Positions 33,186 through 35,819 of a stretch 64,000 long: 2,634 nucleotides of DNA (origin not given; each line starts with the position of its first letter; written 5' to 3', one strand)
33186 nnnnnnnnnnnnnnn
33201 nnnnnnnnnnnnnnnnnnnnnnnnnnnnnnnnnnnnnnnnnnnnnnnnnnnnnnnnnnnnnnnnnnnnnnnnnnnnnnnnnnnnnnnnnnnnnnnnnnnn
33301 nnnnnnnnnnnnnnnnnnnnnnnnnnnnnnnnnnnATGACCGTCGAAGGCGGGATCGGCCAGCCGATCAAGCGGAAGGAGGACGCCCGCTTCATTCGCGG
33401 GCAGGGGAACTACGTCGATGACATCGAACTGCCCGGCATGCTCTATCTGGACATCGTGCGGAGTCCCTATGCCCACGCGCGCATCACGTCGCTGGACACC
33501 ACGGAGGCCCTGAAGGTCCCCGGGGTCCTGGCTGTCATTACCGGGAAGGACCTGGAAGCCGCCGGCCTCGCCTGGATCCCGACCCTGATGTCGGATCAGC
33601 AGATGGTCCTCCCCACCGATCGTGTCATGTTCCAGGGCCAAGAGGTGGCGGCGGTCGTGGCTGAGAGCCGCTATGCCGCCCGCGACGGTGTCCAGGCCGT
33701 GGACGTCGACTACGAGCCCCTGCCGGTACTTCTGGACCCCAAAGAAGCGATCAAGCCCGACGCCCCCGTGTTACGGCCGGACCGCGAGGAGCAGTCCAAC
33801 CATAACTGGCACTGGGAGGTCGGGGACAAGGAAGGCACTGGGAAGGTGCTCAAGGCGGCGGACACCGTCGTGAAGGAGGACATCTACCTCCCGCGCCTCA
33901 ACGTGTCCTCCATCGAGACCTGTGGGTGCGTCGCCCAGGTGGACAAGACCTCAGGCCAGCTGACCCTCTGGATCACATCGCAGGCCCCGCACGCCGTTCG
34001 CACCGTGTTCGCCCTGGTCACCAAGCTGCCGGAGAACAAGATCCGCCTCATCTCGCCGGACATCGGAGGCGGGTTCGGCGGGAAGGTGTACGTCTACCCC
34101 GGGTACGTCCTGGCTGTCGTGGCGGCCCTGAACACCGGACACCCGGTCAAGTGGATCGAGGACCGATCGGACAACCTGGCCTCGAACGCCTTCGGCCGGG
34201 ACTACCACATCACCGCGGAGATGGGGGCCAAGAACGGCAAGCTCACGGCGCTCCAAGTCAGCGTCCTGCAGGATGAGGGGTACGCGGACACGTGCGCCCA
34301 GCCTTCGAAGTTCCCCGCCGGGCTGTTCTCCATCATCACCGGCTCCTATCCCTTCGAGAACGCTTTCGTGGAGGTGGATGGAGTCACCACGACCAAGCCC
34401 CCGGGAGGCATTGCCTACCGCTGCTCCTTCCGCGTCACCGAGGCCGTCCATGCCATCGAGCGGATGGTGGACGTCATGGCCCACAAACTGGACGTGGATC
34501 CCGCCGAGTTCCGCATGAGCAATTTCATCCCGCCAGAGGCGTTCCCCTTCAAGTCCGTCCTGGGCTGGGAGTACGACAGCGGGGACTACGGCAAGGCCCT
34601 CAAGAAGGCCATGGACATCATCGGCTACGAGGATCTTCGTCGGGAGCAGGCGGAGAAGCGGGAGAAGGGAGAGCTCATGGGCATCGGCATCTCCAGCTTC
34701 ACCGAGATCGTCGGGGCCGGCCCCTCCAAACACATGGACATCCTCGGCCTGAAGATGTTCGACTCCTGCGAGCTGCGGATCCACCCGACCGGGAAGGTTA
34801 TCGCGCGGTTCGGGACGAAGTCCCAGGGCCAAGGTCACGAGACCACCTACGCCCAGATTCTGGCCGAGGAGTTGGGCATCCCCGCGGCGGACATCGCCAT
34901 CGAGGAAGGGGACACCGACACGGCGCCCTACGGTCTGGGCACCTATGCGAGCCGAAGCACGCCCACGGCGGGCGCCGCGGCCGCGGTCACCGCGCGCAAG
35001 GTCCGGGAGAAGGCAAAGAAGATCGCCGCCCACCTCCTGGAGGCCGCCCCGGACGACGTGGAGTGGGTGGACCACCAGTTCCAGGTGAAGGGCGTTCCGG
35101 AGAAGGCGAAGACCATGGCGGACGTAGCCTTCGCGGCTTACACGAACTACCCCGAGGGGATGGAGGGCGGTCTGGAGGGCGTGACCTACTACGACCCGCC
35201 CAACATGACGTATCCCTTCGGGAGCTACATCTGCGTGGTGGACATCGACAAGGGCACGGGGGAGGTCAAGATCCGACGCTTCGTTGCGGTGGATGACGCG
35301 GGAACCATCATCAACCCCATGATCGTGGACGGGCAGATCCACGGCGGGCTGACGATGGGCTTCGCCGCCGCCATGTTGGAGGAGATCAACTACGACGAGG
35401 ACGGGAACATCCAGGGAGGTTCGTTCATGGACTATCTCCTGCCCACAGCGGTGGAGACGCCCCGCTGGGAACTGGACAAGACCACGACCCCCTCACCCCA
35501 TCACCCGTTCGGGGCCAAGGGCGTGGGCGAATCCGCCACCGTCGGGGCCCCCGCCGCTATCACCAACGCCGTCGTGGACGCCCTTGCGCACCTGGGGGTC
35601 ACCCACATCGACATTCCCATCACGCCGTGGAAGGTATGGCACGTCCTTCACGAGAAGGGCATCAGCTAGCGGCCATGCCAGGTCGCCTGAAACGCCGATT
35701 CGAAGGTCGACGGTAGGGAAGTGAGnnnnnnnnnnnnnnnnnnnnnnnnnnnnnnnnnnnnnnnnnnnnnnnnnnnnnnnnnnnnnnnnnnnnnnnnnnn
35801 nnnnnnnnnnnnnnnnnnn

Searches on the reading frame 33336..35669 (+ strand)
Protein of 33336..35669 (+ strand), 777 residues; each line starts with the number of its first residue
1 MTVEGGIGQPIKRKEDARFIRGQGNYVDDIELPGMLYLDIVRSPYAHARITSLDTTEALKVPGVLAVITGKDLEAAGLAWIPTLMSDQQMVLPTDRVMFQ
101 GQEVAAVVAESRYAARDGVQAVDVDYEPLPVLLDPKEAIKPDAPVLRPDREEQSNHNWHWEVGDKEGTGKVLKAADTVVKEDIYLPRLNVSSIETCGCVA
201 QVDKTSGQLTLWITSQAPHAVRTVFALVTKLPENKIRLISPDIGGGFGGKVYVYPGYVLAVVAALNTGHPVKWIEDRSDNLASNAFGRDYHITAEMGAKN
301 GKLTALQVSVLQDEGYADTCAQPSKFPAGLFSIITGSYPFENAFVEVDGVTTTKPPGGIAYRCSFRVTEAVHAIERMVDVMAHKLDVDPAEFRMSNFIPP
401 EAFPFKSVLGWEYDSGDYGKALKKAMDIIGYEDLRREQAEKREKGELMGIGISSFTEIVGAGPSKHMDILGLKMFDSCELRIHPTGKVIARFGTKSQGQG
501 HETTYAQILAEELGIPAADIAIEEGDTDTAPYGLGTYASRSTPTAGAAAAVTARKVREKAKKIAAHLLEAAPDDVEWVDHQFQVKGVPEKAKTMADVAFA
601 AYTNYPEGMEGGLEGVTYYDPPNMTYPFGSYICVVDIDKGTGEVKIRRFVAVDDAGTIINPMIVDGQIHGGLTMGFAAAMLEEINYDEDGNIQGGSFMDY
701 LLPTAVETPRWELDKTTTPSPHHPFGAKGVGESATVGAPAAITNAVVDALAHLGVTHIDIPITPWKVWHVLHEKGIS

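Call 6: search_protein_families(library=pfam, proteins=[window:33336-35669:+], max_evalue=0.001)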
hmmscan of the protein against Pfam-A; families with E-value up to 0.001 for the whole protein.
window:33336-35669:+ (777 aa): 3 families
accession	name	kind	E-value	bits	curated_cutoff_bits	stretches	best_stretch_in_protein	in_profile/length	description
PF20256.3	MoCoBD_2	-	1.4e-88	297.6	27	1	424-709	1-283/283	Molybdopterin cofactor-binding domain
PF02738.23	MoCoBD_1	-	1.2e-63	215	27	1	152-397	5-244/244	Molybdopterin cofactor-binding domain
PF01315.27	Ald_Xan_dh_C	-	2.6e-36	124.7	31.3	1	22-130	2-110/110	Aldehyde oxidase and xanthine dehydrogenase, a/b hammerhead domain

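Call 21: search_dna_similar(query=window:33336-35666:+, collection=plasmids, mode=protein, max_rows=25, max_evalue=1e-100)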
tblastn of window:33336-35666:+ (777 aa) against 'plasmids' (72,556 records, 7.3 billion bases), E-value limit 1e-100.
Records with a match: 234; places in all: 279; records where one place covers at least 80% of the query: 233.
Best place of each record, by identity: 60-80% 3; <60% 231.
By first word of the organism name: Pseudosulfitobacter 41; Sinorhizobium 22; Azospirillum 13; Rhizobium 11; Paraburkholderia 11; Cupriavidus 8; Arthrobacter 8; Phaeobacter 7; Variovorax 7; Bradyrhizobium 6; and 54 more.
By predicted mobility (MOB-suite, as given by PLSDB): non-mobilizable 149; conjugative 64; mobilizable 21.
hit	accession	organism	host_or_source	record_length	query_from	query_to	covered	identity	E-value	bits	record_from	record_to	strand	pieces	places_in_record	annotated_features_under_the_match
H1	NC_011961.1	Thermomicrobium roseum DSM 5159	-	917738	6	777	99%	68.8%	0e+0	1079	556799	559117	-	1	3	aerobic carbon-monoxide dehydrogenase large subunit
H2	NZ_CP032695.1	Rhizobium jaguaris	Calliandra grandiflora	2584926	6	775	99%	60.6%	0e+0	951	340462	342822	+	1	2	none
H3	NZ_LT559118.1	Nonomuraea gerenzanensis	-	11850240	11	772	98%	60.3%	0e+0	898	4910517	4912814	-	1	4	none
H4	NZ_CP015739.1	Shinella sp. HZN7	-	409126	6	769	98%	59.8%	0e+0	914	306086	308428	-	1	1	aerobic carbon-monoxide dehydrogenase large subunit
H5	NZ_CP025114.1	Bradyrhizobium sp. SK17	whole organism,agricultural soil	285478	6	776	99%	59.1%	0e+0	917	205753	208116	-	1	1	aerobic carbon-monoxide dehydrogenase large subunit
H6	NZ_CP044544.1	Bradyrhizobium betae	Beta vulgaris,Cell culture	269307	6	776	99%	59.1%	0e+0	917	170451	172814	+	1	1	aerobic carbon-monoxide dehydrogenase large subunit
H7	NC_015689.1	Afipia carboxidovorans OM5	-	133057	6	776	99%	59.0%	0e+0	915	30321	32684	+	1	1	aerobic carbon-monoxide dehydrogenase large subunit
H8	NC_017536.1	Afipia carboxidovorans OM4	-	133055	6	776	99%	59.0%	0e+0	915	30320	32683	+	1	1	aerobic carbon-monoxide dehydrogenase large subunit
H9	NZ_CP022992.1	Paraburkholderia aromaticivorans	-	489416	6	777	99%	58.8%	0e+0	912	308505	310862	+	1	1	aerobic carbon-monoxide dehydrogenase large subunit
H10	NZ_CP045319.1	Roseivivax sp. THAF197b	pure culture,Surface of a polyethylene ...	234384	6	776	99%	58.8%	0e+0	907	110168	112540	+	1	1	aerobic carbon-monoxide dehydrogenase large subunit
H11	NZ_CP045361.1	Roseivivax sp. THAF40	pure culture,Surface of a polyethylene ...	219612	6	776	99%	58.8%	0e+0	907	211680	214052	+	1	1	aerobic carbon-monoxide dehydrogenase large subunit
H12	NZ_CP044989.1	Deinococcus sp. AJ005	single cell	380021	7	768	98%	59.3%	0e+0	906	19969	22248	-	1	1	aerobic carbon-monoxide dehydrogenase large subunit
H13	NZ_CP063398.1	Rhizobium sp. SL42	Amphicarpaea bracteata,Whole ...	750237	6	776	99%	58.4%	0e+0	902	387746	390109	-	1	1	aerobic carbon-monoxide dehydrogenase large subunit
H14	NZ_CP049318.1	Caballeronia sp. SBC2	whole organism,soil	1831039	6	777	99%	58.0%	0e+0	903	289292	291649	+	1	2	none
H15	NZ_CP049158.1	Caballeronia sp. SBC1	whole organism,soil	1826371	6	777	99%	57.9%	0e+0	900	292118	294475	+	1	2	none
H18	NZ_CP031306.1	Natronorubrum bangense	Cell culture,The Bange salt-alkaline ...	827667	5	777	99%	56.2%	0e+0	845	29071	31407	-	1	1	aerobic carbon-monoxide dehydrogenase large subunit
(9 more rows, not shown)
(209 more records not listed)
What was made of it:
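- On Form-I Mo-Cu CO dehydrogenase (the neighbouring enzyme): 59% identity to O. carboxidovorans CoxL, with a clear gap to non-form-I hits (56% then 42%, call 21).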

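Call 23: get_annotated_region(hit=H7, flank=9000)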
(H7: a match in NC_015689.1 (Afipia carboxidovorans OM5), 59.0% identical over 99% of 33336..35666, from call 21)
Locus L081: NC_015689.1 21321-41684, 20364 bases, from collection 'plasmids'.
description: Afipia carboxidovorans OM5 plasmid pHCG3, complete sequence
organism: Afipia carboxidovorans OM5 (NCBI taxid 504832)
taxonomy: Bacteria; Pseudomonadota; Alphaproteobacteria; Hyphomicrobiales; Nitrobacteraceae; Afipia; Afipia carboxidovorans; Afipia carboxidovorans OM5
host: -; source: -; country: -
typing (MOB-suite, as given by PLSDB): conjugative; replicon rep_cluster_503; relaxase MOBQ; mating-pair formation MPF_T
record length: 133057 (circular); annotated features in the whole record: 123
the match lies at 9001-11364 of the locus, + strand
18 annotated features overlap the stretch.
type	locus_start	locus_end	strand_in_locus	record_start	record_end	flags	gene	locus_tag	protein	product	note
CDS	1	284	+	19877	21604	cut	-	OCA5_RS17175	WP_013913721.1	type I secretion system permease/ATPase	GO:0030253 - protein secretion by the type I secretion system [Evidence IEA]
CDS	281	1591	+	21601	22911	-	-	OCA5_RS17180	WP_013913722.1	HlyD family type I secretion periplasmic adaptor subunit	GO:0030253 - protein secretion by the type I secretion system [Evidence IEA]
CDS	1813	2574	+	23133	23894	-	-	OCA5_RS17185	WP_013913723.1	ImuA family protein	-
CDS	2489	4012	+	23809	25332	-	-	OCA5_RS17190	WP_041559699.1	DUF6504 family protein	-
CDS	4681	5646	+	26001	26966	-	-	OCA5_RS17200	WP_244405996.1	transporter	-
CDS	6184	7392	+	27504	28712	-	-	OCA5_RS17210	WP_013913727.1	MHYT domain-containing protein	-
CDS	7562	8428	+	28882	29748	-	coxM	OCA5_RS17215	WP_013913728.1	carbon monoxide dehydrogenase medium subunit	-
CDS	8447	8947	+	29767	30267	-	coxS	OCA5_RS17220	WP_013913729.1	carbon monoxide dehydrogenase small subunit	-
CDS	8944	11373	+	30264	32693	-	-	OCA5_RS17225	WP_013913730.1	aerobic carbon-monoxide dehydrogenase large subunit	-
CDS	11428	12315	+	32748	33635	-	-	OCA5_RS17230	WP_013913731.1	MoxR family ATPase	-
CDS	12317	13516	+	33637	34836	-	-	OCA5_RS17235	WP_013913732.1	VWA domain-containing protein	-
CDS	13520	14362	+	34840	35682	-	-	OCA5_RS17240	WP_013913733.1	XdhC family protein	-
CDS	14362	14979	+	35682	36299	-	-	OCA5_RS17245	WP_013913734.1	carbon monoxide dehydrogenase subunit G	-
CDS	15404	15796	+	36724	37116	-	-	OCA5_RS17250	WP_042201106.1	MHYT domain-containing protein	-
CDS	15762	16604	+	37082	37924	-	-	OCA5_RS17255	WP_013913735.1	MHYT domain-containing protein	-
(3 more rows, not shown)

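Call 30: get_annotated_region(hit=H1, flank=9000)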
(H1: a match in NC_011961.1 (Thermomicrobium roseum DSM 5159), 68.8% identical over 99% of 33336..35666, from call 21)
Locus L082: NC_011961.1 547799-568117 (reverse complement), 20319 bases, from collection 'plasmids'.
description: Thermomicrobium roseum DSM 5159 plasmid unnamed, complete sequence
organism: Thermomicrobium roseum DSM 5159 (NCBI taxid 309801)
taxonomy: Bacteria; Thermomicrobiota; Thermomicrobia; Thermomicrobiales; Thermomicrobiaceae; Thermomicrobium; Thermomicrobium roseum; Thermomicrobium roseum DSM 5159
host: -; source: -; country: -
typing (MOB-suite, as given by PLSDB): non-mobilizable
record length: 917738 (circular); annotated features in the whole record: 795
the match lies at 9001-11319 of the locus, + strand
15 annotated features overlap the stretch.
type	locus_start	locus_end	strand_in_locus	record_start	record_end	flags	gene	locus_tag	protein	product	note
CDS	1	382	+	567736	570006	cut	-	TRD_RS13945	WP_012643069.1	diguanylate cyclase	-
CDS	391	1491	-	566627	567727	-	-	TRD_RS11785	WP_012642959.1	Xaa-Pro peptidase family protein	GO:0006508 - proteolysis [Evidence IEA]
CDS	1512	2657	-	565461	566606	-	-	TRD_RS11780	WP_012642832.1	hypothetical protein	-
CDS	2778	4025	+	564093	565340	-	-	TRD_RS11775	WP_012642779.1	GAF domain-containing sensor histidine kinase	-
CDS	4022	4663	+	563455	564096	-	-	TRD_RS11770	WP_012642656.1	response regulator transcription factor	GO:0000160 - phosphorelay signal transduction system [Evidence IEA]; GO:0006355 - regulation of DNA-templated ...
CDS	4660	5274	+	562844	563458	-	-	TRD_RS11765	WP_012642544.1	nucleotidyltransferase family protein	-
CDS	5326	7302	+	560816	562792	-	-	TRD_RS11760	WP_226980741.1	S9 family peptidase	-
CDS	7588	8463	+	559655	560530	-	-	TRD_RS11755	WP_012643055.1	xanthine dehydrogenase family protein subunit M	-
CDS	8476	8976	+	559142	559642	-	-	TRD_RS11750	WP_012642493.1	(2Fe-2S)-binding protein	-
CDS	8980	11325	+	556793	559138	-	-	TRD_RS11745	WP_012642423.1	aerobic carbon-monoxide dehydrogenase large subunit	-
CDS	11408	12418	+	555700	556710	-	-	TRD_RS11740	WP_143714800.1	XdhC family protein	-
CDS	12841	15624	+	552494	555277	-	acnA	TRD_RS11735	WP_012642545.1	aconitate hydratase AcnA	GO:0006099 - tricarboxylic acid cycle [Evidence IEA]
CDS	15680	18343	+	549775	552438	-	-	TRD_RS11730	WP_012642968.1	pitrilysin family protein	-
CDS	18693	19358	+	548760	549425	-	-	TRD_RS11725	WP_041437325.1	chlorite dismutase family protein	-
CDS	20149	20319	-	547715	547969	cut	-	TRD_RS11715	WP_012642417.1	hypothetical protein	-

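Call 31: get_annotated_region(hit=H18, flank=9000)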
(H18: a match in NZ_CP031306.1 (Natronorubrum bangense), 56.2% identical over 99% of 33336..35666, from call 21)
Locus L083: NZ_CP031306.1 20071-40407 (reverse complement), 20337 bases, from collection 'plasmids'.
description: Natronorubrum bangense strain JCM 10635 plasmid unnamed1, complete sequence
organism: Natronorubrum bangense (NCBI taxid 61858)
taxonomy: Archaea; Euryarchaeota; Halobacteria; Halobacteriales; Natrialbaceae; Natronorubrum; Natronorubrum bangense
host: -; source: Cell culture,The Bange salt-alkaline lake in Tibet; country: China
typing (MOB-suite, as given by PLSDB): non-mobilizable
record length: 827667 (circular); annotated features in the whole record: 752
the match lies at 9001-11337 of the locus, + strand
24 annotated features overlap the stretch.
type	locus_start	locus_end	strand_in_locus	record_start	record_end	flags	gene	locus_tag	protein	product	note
CDS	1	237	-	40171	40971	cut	fabG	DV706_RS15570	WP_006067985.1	3-oxoacyl-ACP reductase FabG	-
CDS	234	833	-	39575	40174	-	-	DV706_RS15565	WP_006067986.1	HTH domain-containing protein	-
CDS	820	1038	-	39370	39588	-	-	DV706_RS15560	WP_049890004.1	hypothetical protein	-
CDS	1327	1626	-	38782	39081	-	-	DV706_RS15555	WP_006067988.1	hypothetical protein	-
CDS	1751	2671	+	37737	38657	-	-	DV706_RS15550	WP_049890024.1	DUF3267 domain-containing protein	-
CDS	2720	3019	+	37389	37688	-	-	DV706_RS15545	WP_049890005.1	PadR family transcriptional regulator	-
CDS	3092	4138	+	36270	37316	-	-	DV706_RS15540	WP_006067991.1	phytoene/squalene synthase family protein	GO:0008299 - isoprenoid biosynthetic process [Evidence IEA]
CDS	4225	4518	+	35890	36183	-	-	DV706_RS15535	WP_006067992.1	hypothetical protein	-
CDS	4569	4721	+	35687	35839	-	-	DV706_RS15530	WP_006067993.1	AbrB/MazE/SpoVT family DNA-binding domain-containing protein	-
CDS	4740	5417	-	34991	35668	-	-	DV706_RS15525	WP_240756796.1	nucleotidyltransferase family protein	-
CDS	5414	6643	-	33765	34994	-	-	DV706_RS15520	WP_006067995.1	molybdopterin molybdotransferase MoeA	-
CDS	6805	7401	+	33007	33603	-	-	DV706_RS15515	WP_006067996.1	SRPBCC domain-containing protein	-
CDS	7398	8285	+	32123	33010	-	-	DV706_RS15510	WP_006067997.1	xanthine dehydrogenase family protein subunit M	-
CDS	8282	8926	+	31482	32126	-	-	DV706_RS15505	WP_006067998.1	(2Fe-2S)-binding protein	-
CDS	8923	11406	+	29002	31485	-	-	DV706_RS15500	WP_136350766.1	aerobic carbon-monoxide dehydrogenase large subunit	-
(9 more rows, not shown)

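Call 32: get_annotated_region(hit=H12, flank=9000)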
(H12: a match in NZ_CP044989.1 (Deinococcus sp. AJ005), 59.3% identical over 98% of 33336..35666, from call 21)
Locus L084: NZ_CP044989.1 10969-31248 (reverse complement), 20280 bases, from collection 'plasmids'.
description: Deinococcus sp. AJ005 plasmid p380k, complete sequence
organism: Deinococcus sp. AJ005 (NCBI taxid 2652443)
taxonomy: Bacteria; Deinococcota; Deinococci; Deinococcales; Deinococcaceae; Deinococcus; Deinococcus sp. AJ005
host: -; source: single cell; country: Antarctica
typing (MOB-suite, as given by PLSDB): non-mobilizable
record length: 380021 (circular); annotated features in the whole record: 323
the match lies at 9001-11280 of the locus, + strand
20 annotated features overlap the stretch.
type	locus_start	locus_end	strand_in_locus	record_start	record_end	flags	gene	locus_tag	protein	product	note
CDS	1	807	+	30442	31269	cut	-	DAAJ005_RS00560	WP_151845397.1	alpha/beta fold hydrolase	-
CDS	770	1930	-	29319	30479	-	nagA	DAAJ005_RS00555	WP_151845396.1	N-acetylglucosamine-6-phosphate deacetylase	GO:0006040 - amino sugar metabolic process [Evidence IEA]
CDS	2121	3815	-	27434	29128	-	-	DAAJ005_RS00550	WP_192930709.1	GGDEF domain-containing protein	-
CDS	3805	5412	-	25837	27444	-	-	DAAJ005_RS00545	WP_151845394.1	HD domain-containing phosphohydrolase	-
CDS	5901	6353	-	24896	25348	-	-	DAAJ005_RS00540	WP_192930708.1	hypothetical protein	-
CDS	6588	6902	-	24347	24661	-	-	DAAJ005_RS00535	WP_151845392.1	hypothetical protein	-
CDS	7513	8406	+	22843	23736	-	-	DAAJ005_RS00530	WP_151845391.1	xanthine dehydrogenase family protein subunit M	-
CDS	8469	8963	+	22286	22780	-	-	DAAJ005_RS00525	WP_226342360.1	(2Fe-2S)-binding protein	-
CDS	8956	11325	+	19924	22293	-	-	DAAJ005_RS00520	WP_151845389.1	aerobic carbon-monoxide dehydrogenase large subunit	-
CDS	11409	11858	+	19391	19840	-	-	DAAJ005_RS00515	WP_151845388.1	carbon monoxide dehydrogenase subunit G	-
CDS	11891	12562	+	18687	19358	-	-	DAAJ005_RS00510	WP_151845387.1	TIGR02466 family protein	-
CDS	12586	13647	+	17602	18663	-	-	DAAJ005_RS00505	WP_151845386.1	XdhC family protein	-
CDS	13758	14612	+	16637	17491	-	-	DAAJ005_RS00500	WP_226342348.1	MoxR family ATPase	-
CDS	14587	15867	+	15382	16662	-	-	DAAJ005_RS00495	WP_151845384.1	VWA domain-containing protein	-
CDS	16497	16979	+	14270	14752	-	-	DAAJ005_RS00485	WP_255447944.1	transposase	-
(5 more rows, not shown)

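Call 58: search_protein_families(library=pfam, proteins=[L082:11408-12418:+, L083:11437-12576:+, L084:12586-13647:+, L081:13520-14362:+], max_evalue=0.01)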
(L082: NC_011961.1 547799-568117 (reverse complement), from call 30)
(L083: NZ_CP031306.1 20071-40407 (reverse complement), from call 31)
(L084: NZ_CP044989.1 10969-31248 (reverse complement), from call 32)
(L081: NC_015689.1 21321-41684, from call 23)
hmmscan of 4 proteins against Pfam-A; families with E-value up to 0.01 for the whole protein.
L082:11408-12418:+ (336 aa): 4 families
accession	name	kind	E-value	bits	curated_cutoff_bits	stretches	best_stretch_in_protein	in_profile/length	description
PF13478.12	XdhC_C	-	8.3e-24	84.9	29.7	1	128-261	1-125/125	XdhC Rossmann domain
PF02625.21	XdhC_CoxI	-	2.3e-20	72.8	24.3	1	23-89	2-68/68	XdhC and CoxI family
PF04945.19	YHS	-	7.9e-16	58.2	30.3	1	289-334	2-46/47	YHS domain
PF24273.1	TRASH_HVO_1752_C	-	3.4e-06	27.5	27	1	292-326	6-38/47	HVO_1752, C-terminal TRASH domain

L083:11437-12576:+ (379 aa): 4 families
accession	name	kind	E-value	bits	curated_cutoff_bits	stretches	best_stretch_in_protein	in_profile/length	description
PF13478.12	XdhC_C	-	8.7e-17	62.3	29.7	1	123-262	1-125/125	XdhC Rossmann domain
PF02625.21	XdhC_CoxI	-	2.5e-14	53.4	24.3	1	19-83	2-65/68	XdhC and CoxI family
PF04945.19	YHS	-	1.6e-13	50.8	30.3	1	326-369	2-45/47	YHS domain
PF24273.1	TRASH_HVO_1752_C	-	1.7e-05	25.3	27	1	329-362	6-38/47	HVO_1752, C-terminal TRASH domain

L084:12586-13647:+ (353 aa): 3 families
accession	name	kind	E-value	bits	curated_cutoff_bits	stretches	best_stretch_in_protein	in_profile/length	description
PF13478.12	XdhC_C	-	7.3e-25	88.3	29.7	1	121-263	1-125/125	XdhC Rossmann domain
PF02625.21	XdhC_CoxI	-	1.3e-13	51.1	24.3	1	13-76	2-65/68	XdhC and CoxI family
PF04945.19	YHS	-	1e-06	29.1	30.3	1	306-349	3-45/47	YHS domain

L081:13520-14362:+ (280 aa): 2 families
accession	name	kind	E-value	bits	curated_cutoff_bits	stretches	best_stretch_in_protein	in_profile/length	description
PF13478.12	XdhC_C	-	1.7e-28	100.1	29.7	1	127-261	1-125/125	XdhC Rossmann domain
PF02625.21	XdhC_CoxI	-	1.8e-19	69.9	24.3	1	16-81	3-67/68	XdhC and CoxI family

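Call 65: search_dna_similar(query=L082:11408-12415:+, collection=plasmids, mode=protein, max_rows=60, max_evalue=1e-20)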
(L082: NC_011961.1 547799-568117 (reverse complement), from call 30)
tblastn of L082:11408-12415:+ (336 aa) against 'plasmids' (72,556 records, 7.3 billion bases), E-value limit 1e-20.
Records with a match: 19; places in all: 19; records where one place covers at least 80% of the query: 8.
Best place of each record, by identity: >=99% 1; <60% 18.
By first word of the organism name: Caballeronia 2; Bradyrhizobium 2; Roseivivax 2; Rhizobium 2; Afipia 2; Thermomicrobium 1; Natronorubrum 1; Deinococcus 1; Paraburkholderia 1; Nonomuraea 1; and 4 more.
By predicted mobility (MOB-suite, as given by PLSDB): non-mobilizable 12; conjugative 5; mobilizable 2.
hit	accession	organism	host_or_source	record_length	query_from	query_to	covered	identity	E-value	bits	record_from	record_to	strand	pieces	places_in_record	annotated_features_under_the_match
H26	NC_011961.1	Thermomicrobium roseum DSM 5159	-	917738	1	336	100%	100.0%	0e+0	658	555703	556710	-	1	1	XdhC family protein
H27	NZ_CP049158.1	Caballeronia sp. SBC1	whole organism,soil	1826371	4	336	99%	35.0%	7e-45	171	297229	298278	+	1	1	none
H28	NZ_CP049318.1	Caballeronia sp. SBC2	whole organism,soil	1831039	4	336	99%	35.0%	7e-45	171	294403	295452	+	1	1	none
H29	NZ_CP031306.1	Natronorubrum bangense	Cell culture,The Bange salt-alkaline ...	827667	14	332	95%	36.4%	3e-55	201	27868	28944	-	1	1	XdhC family protein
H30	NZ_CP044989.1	Deinococcus sp. AJ005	single cell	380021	22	333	93%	37.0%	2e-49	184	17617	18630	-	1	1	XdhC family protein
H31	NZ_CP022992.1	Paraburkholderia aromaticivorans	-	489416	15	333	95%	34.5%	2e-47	178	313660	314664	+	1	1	XdhC family protein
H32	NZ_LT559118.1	Nonomuraea gerenzanensis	-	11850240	9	262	76%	40.5%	6e-33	136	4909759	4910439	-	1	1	none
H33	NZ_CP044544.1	Bradyrhizobium betae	Beta vulgaris,Cell culture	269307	10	278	80%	37.3%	8e-41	159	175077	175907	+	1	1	XdhC family protein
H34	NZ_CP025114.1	Bradyrhizobium sp. SK17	whole organism,agricultural soil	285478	10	278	80%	37.3%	8e-41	159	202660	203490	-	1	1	XdhC family protein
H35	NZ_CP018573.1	Marivivens sp. JLT3646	cell culture,shallow-sea hydrothermal ...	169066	1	261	78%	38.4%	2e-34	140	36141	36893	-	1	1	XdhC family protein | VWA domain-containing protein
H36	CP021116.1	Aestuarium zhoushanense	pure culture,tidal flat sample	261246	1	261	78%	38.0%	2e-31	132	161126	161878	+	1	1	XdhC /CoxI family-like protein | carbon monoxide dehydrogenase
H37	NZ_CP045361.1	Roseivivax sp. THAF40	pure culture,Surface of a polyethylene ...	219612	11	262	75%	38.8%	1e-37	150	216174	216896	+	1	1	XdhC family protein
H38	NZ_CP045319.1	Roseivivax sp. THAF197b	pure culture,Surface of a polyethylene ...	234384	11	262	75%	38.8%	1e-37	150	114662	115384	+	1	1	XdhC family protein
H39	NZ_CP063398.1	Rhizobium sp. SL42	Amphicarpaea bracteata,Whole ...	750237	14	265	75%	38.3%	1e-42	164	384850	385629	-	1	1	XdhC/CoxI family protein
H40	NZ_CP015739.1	Shinella sp. HZN7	-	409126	14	265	75%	38.3%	8e-34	139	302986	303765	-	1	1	XdhC family protein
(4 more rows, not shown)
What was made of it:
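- On CoxF subfamily (copper-insertion XdhC paralogue of form-I cox clusters): 19/19 identical record sets in PLSDB (calls 21, 65).
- In PLSDB, the 19 records matching CoxF-YHS are exactly the 19 records with form-I CoxL (calls 21, 65).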
